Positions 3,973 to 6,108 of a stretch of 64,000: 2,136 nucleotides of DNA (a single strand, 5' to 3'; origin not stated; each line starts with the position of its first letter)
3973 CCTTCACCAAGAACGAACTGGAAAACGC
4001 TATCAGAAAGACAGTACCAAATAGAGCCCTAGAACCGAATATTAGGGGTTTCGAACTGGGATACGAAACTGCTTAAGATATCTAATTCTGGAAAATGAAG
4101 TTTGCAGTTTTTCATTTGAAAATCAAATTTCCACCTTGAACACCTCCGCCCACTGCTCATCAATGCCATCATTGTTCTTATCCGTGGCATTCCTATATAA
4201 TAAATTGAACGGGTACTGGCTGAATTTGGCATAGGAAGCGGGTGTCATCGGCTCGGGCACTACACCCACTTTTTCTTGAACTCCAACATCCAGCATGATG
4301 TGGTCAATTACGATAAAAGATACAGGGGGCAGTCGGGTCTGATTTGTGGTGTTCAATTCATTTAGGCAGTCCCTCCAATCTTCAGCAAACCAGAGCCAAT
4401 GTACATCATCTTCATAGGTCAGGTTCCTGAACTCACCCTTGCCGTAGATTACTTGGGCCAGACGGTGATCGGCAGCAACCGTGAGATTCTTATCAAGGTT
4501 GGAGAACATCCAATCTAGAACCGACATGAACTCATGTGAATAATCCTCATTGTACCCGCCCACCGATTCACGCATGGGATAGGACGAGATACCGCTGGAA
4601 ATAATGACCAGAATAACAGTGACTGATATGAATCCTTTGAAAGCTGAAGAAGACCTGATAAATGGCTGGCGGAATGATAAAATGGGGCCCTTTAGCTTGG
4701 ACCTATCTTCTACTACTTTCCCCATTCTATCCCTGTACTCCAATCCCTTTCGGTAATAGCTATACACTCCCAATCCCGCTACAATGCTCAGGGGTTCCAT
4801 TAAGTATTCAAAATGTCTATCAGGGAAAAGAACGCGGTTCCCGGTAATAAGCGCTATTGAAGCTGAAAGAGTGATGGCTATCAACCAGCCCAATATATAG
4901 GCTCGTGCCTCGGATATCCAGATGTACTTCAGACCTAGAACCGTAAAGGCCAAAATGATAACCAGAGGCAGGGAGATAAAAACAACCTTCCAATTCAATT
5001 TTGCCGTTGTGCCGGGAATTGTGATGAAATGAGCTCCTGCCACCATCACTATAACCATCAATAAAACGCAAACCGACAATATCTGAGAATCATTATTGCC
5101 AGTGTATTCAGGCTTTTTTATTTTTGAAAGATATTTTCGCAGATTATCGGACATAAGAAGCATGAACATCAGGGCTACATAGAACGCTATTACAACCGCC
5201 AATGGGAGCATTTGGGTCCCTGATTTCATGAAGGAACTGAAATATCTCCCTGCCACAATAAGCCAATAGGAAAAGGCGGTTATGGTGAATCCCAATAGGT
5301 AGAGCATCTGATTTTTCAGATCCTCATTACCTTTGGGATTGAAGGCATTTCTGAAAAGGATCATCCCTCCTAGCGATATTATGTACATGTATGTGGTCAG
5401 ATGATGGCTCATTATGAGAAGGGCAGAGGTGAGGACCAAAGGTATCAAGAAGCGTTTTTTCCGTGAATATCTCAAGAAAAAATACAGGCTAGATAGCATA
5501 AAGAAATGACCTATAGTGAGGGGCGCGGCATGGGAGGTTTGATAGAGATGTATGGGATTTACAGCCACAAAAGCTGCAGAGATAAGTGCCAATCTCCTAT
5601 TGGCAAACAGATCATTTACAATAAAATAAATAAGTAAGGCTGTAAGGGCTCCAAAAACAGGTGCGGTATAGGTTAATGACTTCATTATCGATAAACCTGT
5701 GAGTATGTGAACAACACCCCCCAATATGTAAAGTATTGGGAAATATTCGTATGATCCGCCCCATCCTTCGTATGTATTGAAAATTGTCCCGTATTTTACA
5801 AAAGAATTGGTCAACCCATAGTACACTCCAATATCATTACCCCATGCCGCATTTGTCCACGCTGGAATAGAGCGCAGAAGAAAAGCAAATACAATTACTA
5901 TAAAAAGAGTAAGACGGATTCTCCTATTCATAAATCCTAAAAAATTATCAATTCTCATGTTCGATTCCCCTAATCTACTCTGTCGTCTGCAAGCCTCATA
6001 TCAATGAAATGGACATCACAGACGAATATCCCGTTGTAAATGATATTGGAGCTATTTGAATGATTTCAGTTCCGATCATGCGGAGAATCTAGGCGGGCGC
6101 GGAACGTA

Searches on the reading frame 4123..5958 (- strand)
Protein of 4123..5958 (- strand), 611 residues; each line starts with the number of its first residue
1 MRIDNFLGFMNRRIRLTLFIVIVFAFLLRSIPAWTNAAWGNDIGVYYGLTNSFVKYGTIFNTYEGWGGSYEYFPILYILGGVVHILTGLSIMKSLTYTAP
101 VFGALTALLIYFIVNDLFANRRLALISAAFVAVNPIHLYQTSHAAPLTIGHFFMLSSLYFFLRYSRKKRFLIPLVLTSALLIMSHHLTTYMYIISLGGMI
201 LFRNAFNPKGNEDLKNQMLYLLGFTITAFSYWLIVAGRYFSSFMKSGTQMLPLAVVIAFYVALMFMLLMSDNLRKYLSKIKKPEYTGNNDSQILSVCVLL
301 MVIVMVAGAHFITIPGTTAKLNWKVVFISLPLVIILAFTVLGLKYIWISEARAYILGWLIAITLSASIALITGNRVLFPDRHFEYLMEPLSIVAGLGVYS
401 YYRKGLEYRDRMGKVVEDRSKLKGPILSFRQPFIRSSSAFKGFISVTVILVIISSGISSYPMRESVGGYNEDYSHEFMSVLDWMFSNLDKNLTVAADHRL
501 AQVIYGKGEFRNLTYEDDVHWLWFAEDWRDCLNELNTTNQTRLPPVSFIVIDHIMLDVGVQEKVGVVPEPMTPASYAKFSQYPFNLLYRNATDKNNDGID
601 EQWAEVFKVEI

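Call 9: search_protein_families(library=pfam, proteins=[window:4123-5958:-], max_evalue=0.001)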
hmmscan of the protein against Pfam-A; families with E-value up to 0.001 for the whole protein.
window:4123-5958:- (611 aa): 0 families

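Call 87: search_solved_structures(query=window:4123-5958:-, max_evalue=1)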
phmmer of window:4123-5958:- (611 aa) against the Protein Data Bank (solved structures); distinct sequences matched with E-value up to 1: 0.
